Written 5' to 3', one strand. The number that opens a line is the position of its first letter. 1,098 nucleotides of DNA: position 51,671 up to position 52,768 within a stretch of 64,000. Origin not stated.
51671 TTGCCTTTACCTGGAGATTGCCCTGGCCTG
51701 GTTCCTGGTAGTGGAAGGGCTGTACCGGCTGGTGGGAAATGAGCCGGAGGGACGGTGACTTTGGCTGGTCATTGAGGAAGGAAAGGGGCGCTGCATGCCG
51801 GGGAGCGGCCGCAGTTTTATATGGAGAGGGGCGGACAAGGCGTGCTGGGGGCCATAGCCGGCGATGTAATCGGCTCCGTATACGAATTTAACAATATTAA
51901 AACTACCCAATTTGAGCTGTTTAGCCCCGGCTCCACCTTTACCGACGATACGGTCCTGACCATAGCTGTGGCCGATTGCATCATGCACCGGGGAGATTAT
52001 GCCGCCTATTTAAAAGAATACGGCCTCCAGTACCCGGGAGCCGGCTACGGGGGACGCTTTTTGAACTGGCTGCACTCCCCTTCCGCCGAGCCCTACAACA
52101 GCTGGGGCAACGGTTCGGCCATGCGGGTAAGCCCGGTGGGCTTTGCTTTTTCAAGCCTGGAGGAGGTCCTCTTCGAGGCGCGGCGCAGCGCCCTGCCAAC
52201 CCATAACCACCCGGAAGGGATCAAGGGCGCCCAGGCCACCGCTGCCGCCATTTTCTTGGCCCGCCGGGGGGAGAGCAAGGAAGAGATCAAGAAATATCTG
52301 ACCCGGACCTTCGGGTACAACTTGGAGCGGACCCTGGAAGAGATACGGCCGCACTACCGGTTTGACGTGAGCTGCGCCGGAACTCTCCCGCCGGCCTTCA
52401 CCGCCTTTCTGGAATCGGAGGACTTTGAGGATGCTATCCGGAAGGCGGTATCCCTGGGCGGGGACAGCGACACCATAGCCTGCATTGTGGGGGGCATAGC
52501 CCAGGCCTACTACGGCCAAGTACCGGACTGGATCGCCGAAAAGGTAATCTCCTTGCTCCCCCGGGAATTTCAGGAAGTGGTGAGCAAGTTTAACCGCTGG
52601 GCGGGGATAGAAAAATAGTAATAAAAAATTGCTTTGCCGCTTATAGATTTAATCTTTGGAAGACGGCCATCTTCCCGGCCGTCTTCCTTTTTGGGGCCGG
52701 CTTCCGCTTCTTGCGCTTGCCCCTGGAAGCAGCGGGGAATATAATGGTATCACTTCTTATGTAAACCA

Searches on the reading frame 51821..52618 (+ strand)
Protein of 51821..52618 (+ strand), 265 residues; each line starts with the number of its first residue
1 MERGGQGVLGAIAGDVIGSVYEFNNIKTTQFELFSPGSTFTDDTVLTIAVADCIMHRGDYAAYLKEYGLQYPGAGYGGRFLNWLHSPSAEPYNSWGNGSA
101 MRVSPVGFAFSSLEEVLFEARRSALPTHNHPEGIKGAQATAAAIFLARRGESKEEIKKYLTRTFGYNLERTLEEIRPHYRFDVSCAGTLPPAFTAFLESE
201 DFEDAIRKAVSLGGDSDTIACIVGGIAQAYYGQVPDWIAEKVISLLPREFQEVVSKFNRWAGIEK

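Call 3: search_protein_families(library=pfam, proteins=[window:51821-52618:+], max_evalue=0.01)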
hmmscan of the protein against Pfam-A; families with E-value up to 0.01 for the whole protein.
window:51821-52618:+ (265 aa): 1 family
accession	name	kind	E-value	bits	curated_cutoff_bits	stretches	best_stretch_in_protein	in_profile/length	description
PF03747.19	ADP_ribosyl_GH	-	3.2e-40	139.1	26.2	1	7-232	2-280/287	ADP-ribosylglycohydrolase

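Call 4: search_protein_families(library=ncbifam, proteins=[window:51821-52618:+], max_evalue=0.01)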
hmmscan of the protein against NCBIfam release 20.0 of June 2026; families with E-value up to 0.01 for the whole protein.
window:51821-52618:+ (265 aa): 2 families
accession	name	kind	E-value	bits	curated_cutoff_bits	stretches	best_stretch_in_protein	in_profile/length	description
TIGR02662.1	dinitro_DRAG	equivalog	7.9e-14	51.5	337.05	1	90-233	112-256/287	ADP-ribosyl-[dinitrogen reductase] hydrolase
NF041672.1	ADPriboarghdlase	equivalog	8.4e-14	51.1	490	1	93-236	185-336/361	ADP-ribosylarginine hydrolase Tri1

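Call 10: find_encoding_contigs(protein=window:51821-52618:+, flank=10000, max_places=10)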
Protein window:51821-52618:+ (265 aa): 9 contigs read that carry it; 6 places shown.
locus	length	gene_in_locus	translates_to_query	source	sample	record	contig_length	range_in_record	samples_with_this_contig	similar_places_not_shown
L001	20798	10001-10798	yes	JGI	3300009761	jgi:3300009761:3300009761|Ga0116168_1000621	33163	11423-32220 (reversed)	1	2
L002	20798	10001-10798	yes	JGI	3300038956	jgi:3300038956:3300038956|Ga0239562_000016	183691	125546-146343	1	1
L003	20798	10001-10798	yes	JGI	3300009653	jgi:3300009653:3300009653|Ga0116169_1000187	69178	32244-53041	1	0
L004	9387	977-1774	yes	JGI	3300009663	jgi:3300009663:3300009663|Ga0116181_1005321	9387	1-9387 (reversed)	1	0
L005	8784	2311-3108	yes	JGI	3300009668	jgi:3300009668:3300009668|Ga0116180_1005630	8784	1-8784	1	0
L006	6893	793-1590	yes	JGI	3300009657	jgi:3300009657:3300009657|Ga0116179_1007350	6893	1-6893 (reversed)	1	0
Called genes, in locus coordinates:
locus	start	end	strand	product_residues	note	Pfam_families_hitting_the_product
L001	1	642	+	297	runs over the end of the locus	PF00753:Lactamase_B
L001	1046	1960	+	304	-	PF13487:HD_5, PF01966:HD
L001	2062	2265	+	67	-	-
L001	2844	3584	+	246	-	PF00392:GntR, PF07702:UTRA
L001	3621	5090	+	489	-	PF01565:FAD_binding_4, PF02913:FAD-oxidase_C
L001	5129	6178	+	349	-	PF13183:Fer4_8 (weak), PF02754:CCG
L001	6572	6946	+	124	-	PF02001:DUF134, PF08281:Sigma70_r4_2 (weak)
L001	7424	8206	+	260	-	PF00561:Abhydrolase_1 (weak), PF12146:Hydrolase_4, PF12697:Abhydrolase_6 (faint), PF12146:Hydrolase_4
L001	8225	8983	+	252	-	PF02146:SIR2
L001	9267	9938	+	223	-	PF01066:CDP-OH_P_transf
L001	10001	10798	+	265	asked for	PF03747:ADP_ribosyl_GH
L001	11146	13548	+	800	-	PF10114:PocR, PF00989:PAS, PF08448:PAS_4, PF13426:PAS_9, PF08447:PAS_3, PF00989:PAS, PF13426:PAS_9, PF00990:GGDEF, +6 more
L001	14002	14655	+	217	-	PF01810:LysE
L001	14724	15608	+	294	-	PF01738:DLH (faint), PF02129:Peptidase_S15, PF20434:BD-FAE (weak), PF12146:Hydrolase_4, PF00561:Abhydrolase_1, PF12697:Abhydrolase_6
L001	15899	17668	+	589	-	PF01476:LysM, PF06114:Peptidase_M78 (faint), PF12844:HTH_19 (faint), PF13613:HTH_Tnp_4 (faint), PF23446:LysM1_NFP_LYK (faint), PF01476:LysM, PF23473:LysM3_LYK4_5 (weak), PF01476:LysM, +2 more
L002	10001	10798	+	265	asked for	PF03747:ADP_ribosyl_GH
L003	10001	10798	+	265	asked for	PF03747:ADP_ribosyl_GH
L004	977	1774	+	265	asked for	PF03747:ADP_ribosyl_GH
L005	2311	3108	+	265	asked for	PF03747:ADP_ribosyl_GH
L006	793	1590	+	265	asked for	PF03747:ADP_ribosyl_GH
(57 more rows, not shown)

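Call 16: find_homologous_proteins(query=window:51821-52618:+)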
Query window:51821-52618:+ (265 aa): 8000 proteins with E <= 0.001 among 8000 candidates; the best 120 are listed.
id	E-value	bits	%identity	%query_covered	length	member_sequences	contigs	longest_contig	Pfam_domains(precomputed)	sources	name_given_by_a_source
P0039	3.7e-171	585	100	97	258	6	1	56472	PF03747.20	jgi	-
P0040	1.3e-115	403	71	95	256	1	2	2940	PF03747.20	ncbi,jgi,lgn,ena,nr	ncbi:MAG: hypothetical protein CVU88_06505 [Firmicutes bacterium HGW-Firmicutes-13]|nr:MAG: hypothet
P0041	1.3e-115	403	70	97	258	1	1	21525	PF03747.20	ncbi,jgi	jgi:ADP-ribosylglycohydrolase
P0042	1.3e-115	403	68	97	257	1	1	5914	PF03747.20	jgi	-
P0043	1.9e-114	400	71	95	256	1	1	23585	PF03747.20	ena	-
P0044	2.4e-114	399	68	97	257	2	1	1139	PF03747.20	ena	-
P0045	2.4e-114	399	68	97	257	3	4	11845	PF03747.20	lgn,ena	-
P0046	2.9e-114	399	70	95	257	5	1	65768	PF03747.20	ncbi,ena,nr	ncbi:MAG: ADP-ribosylglycohydrolase family protein [Firmicutes bacterium]|nr:ADP-ribosylglycohydrola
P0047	2.2e-113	396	71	94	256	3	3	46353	PF03747.20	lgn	-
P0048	3.1e-113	396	70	97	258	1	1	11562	PF03747.20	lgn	-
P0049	4.0e-113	395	68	97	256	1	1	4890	PF03747.20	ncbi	-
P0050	3.8e-112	392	70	97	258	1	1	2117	PF03747.20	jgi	jgi:ADP-ribosylglycohydrolase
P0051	4.0e-112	392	68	97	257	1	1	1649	PF03747.20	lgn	-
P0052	5.9e-112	391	69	97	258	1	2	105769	PF03747.20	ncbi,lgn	ncbi:MAG: ADP-ribosylglycohydrolase family protein [Bacillota bacterium]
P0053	3.5e-111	389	70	95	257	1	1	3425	PF03747.20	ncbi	-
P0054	3.8e-111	389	68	97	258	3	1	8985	PF03747.20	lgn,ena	-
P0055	4.6e-111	388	70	95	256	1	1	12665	PF03747.20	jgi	-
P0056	9.7e-111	387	68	94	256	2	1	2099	PF03747.20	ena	-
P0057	2.2e-110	386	67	95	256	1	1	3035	PF03747.20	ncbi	-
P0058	3.0e-110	386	67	95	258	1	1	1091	PF03747.20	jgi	-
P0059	3.2e-110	386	68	95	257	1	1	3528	PF03747.20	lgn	-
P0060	4.2e-110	385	70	97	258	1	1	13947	PF03747.20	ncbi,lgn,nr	ncbi:MAG: ADP-ribosylglycohydrolase family protein [Bacillota bacterium]|nr:ADP-ribosylglycohydrolas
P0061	4.3e-110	385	66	98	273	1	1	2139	PF03747.20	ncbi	-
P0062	4.6e-110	385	66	96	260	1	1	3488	PF03747.20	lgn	-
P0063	5.2e-110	385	67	97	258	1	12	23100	PF03747.20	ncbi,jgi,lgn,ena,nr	ncbi:MAG: ADP-ribosylglycohydrolase family protein [Firmicutes bacterium]|nr:ADP-ribosylglycohydrola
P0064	6.6e-110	385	68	95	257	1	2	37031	PF03747.20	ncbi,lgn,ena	-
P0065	2.1e-109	383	68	95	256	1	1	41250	PF03747.20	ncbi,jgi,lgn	-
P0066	2.1e-109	383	68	95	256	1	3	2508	PF03747.20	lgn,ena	-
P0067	2.2e-109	383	66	97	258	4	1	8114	PF03747.20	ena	-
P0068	2.4e-109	383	66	97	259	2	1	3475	PF03747.20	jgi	-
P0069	3.3e-109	382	68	95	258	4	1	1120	PF03747.20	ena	-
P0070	3.9e-109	382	68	95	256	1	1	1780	PF03747.20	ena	-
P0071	4.0e-109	382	67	97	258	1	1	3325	PF03747.20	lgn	-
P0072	5.9e-109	382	67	95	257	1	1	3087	PF03747.20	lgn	-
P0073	7.0e-109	381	65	96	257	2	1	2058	PF03747.20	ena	-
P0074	8.4e-109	381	67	97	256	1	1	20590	PF03747.20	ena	-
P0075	9.1e-109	381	66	97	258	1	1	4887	PF03747.20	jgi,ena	-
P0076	1.0e-108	381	66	97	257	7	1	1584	PF03747.20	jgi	-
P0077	1.5e-108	380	67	97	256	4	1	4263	PF03747.20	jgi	-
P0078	1.7e-108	380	68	94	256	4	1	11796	PF03747.20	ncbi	-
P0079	1.7e-108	380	67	95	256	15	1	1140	PF03747.20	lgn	-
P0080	2.1e-108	380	67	97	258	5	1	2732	PF03747.20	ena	-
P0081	2.2e-108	380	66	97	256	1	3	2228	PF03747.20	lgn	-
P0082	2.4e-108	380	67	95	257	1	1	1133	PF03747.20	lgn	-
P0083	2.5e-108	379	66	95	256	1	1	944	PF03747.20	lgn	-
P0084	2.6e-108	379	67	95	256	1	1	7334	PF03747.20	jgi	-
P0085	2.6e-108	379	66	97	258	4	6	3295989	PF03747.20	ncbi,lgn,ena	-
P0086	2.7e-108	379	68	95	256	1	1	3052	PF03747.20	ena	-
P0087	2.7e-108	379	66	97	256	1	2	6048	PF03747.20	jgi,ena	-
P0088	3.0e-108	379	63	97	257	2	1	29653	PF03747.20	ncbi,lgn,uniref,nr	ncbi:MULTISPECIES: ADP-ribosylglycohydrolase family protein [Pseudanabaena]|uniref:ADP-ribosylation/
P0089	3.1e-108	379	67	97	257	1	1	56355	PF03747.20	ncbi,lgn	-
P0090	7.0e-108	378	65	95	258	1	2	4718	PF03747.20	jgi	jgi:ADP-ribosylglycohydrolase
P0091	7.0e-108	378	68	95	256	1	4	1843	PF03747.20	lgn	-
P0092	7.2e-108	378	67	95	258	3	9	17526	PF03747.20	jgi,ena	-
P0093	9.1e-108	378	67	97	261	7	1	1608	PF03747.20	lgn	-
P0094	1.0e-107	377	64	97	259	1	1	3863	PF03747.20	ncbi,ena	-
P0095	1.1e-107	377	64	97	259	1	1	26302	PF03747.20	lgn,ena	-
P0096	1.1e-107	377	66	95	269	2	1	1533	PF03747.20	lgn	-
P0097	1.2e-107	377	69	95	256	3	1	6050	PF03747.20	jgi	-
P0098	1.5e-107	377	66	97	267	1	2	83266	PF03747.20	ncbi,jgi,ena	-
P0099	1.6e-107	377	66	97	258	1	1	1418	PF03747.20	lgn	-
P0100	1.7e-107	377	67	97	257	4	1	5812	PF03747.20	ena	-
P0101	1.8e-107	377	66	96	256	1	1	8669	PF03747.20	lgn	-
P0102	1.9e-107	377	66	97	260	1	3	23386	PF03747.20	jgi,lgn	jgi:ADP-ribosylglycohydrolase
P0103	2.5e-107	376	67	95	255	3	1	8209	PF03747.20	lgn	-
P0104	3.4e-107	376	66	97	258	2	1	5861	PF03747.20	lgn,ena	-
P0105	3.6e-107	376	66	96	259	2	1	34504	PF03747.20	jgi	-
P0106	3.8e-107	376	67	95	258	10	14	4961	PF03747.20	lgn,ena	-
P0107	4.1e-107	376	65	95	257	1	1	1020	PF03747.20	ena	-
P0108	4.1e-107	376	67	95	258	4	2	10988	PF03747.20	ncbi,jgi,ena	-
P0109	4.1e-107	376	67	97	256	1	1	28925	PF03747.20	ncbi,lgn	-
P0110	4.6e-107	375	66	95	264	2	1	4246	PF03747.20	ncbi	-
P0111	4.8e-107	375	73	87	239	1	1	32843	PF03747.20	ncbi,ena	-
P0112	5.0e-107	375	68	95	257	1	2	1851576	PF03747.20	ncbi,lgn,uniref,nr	ncbi:ADP-ribosylglycohydrolase family protein [Dehalogenimonas alkenigignens]|uniref:ADP-ribosylglyc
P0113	5.1e-107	375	64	97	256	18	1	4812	PF03747.20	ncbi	-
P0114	5.5e-107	375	65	97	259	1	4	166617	PF03747.20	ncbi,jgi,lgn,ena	-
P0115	6.1e-107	375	66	97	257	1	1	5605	PF03747.20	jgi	-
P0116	6.5e-107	375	67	94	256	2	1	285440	PF03747.20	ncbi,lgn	-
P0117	7.5e-107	375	64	96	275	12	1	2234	PF03747.20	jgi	jgi:ADP-ribosylglycohydrolase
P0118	7.6e-107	375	66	94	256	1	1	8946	PF03747.20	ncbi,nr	ncbi:MAG: ADP-ribosylglycohydrolase family protein [Dehalococcoidia bacterium]|nr:ADP-ribosylglycohy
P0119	8.5e-107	374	64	94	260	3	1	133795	PF03747.20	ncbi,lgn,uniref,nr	ncbi:MAG: hypothetical protein DCF19_09920 [Pseudanabaena frigida]|uniref:ADP-ribosylglycohydrolase 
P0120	8.7e-107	374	66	97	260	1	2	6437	PF03747.20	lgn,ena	-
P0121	1.0e-106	374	67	94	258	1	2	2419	PF03747.20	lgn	-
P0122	1.1e-106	374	64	92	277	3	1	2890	PF03747.20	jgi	jgi:ADP-ribosylglycohydrolase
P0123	1.3e-106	374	65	94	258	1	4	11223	PF03747.20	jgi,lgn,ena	-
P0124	1.3e-106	374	65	97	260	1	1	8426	PF03747.20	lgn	-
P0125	1.4e-106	374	64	97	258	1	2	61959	PF03747.20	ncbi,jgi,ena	-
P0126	1.5e-106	374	66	97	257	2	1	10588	PF03747.20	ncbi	-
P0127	1.6e-106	374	66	95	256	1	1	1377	PF03747.20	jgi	-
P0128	2.4e-106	373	65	97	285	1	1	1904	PF03747.20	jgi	jgi:ADP-ribosylglycohydrolase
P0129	2.6e-106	373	64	95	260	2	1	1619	PF03747.20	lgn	-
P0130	2.6e-106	373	66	95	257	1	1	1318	PF03747.20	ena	-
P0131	2.9e-106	373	63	95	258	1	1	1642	PF03747.20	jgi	jgi:ADP-ribosylglycohydrolase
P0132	2.9e-106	373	65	95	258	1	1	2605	PF03747.20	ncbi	-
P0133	3.1e-106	373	66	94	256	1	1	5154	PF03747.20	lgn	-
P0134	3.5e-106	372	68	94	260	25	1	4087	PF03747.20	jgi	jgi:ADP-ribosylglycohydrolase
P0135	3.6e-106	372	66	97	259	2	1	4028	PF03747.20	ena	-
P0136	3.8e-106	372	67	95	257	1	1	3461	PF03747.20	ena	-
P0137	3.8e-106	372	64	97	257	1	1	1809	PF03747.20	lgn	-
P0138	4.2e-106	372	65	97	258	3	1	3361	PF03747.20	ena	-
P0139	4.2e-106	372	65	95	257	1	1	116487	PF03747.20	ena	-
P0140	4.3e-106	372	67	95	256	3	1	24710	PF03747.20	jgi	jgi:ADP-ribosylglycohydrolase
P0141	4.5e-106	372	65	97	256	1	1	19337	PF03747.20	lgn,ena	-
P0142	4.6e-106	372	67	95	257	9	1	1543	PF03747.20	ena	-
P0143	4.9e-106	372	68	95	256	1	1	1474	PF03747.20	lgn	-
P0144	4.9e-106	372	66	96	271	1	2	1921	PF03747.20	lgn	-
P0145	5.0e-106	372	66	94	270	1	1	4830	PF03747.20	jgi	jgi:ADP-ribosylglycohydrolase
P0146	5.2e-106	372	64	98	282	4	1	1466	PF03747.20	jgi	jgi:ADP-ribosylglycohydrolase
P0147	5.2e-106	372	67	95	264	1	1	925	PF03747.20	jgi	jgi:ADP-ribosylglycohydrolase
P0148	5.5e-106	372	65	97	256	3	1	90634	PF03747.20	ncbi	ncbi:MAG: ADP-ribosylglycohydrolase family protein [Nitrospirota bacterium]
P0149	5.9e-106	372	65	97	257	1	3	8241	PF03747.20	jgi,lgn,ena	-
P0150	6.0e-106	372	63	97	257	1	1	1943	PF03747.20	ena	-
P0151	6.2e-106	372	67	94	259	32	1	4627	PF03747.20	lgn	-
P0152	6.5e-106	372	64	94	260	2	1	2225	PF03747.20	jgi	-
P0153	6.6e-106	372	66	97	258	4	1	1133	PF03747.20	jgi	jgi:ADP-ribosylglycohydrolase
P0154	7.0e-106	371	63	97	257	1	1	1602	PF03747.20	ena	-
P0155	7.2e-106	371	65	97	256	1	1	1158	PF03747.20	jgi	-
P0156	7.6e-106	371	66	97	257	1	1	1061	PF03747.20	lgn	-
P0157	7.8e-106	371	64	94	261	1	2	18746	PF03747.20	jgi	jgi:ADP-ribosylglycohydrolase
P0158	8.2e-106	371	65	95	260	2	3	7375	PF03747.20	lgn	-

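Call 18: search_solved_structures(query=window:51842-52618:+, max_evalue=0.001, show_alignments=1)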
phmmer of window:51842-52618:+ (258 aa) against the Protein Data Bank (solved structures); distinct sequences matched with E-value up to 0.001: 20.
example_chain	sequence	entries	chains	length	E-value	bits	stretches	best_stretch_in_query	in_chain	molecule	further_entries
6g1p_A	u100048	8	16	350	1.9e-17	66.7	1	31-148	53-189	ADP-ribosylhydrolase like 2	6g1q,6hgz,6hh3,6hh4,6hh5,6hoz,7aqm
2cwc_A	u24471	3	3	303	9e-17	64.5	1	28-226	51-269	ADP-ribosylglycohydrolase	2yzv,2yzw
2g4k_A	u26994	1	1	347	1.1e-15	60.9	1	85-156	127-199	ADP-ribosylhydrolase 3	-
2foz_A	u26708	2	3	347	1.2e-15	60.9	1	85-156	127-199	ADP-ribosylhydrolase like 2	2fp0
5zqy_A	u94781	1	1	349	1.2e-15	60.8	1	85-156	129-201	Poly(ADP-ribose) glycohydrolase ARH3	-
9rfd_A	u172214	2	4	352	1.3e-15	60.8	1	85-156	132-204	ADP-ribosylhydrolase ARH3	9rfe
7l9h_C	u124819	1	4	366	1.4e-15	60.7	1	86-156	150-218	ADP-ribose glycohydrolase ARH3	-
6d36_C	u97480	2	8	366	1.5e-15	60.5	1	86-156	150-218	Poly(ADP-ribose) glycohydrolase ARH3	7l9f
2qty_A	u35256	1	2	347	1.6e-15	60.5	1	3-158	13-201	Poly(ADP-ribose) glycohydrolase ARH3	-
7akr_AAA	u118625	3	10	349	3.9e-15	59.2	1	86-155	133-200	ADP-ribose glycohydrolase ARH3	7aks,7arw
6d3a_C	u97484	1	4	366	5.2e-15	58.8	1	86-156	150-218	Poly(ADP-ribose) glycohydrolase ARH3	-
7l9i_C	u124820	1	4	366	2e-14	56.9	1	86-156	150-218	ADP-ribose glycohydrolase ARH3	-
1t5j_A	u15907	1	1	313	7e-11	45.2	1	86-228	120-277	Hypothetical protein MJ1187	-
8za7_A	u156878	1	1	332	3.5e-10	42.9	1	89-231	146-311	Lmo0067 protein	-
6dre_A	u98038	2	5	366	6e-08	35.6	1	82-229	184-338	ADP-ribosyl-(Dinitrogen reductase) hydrolase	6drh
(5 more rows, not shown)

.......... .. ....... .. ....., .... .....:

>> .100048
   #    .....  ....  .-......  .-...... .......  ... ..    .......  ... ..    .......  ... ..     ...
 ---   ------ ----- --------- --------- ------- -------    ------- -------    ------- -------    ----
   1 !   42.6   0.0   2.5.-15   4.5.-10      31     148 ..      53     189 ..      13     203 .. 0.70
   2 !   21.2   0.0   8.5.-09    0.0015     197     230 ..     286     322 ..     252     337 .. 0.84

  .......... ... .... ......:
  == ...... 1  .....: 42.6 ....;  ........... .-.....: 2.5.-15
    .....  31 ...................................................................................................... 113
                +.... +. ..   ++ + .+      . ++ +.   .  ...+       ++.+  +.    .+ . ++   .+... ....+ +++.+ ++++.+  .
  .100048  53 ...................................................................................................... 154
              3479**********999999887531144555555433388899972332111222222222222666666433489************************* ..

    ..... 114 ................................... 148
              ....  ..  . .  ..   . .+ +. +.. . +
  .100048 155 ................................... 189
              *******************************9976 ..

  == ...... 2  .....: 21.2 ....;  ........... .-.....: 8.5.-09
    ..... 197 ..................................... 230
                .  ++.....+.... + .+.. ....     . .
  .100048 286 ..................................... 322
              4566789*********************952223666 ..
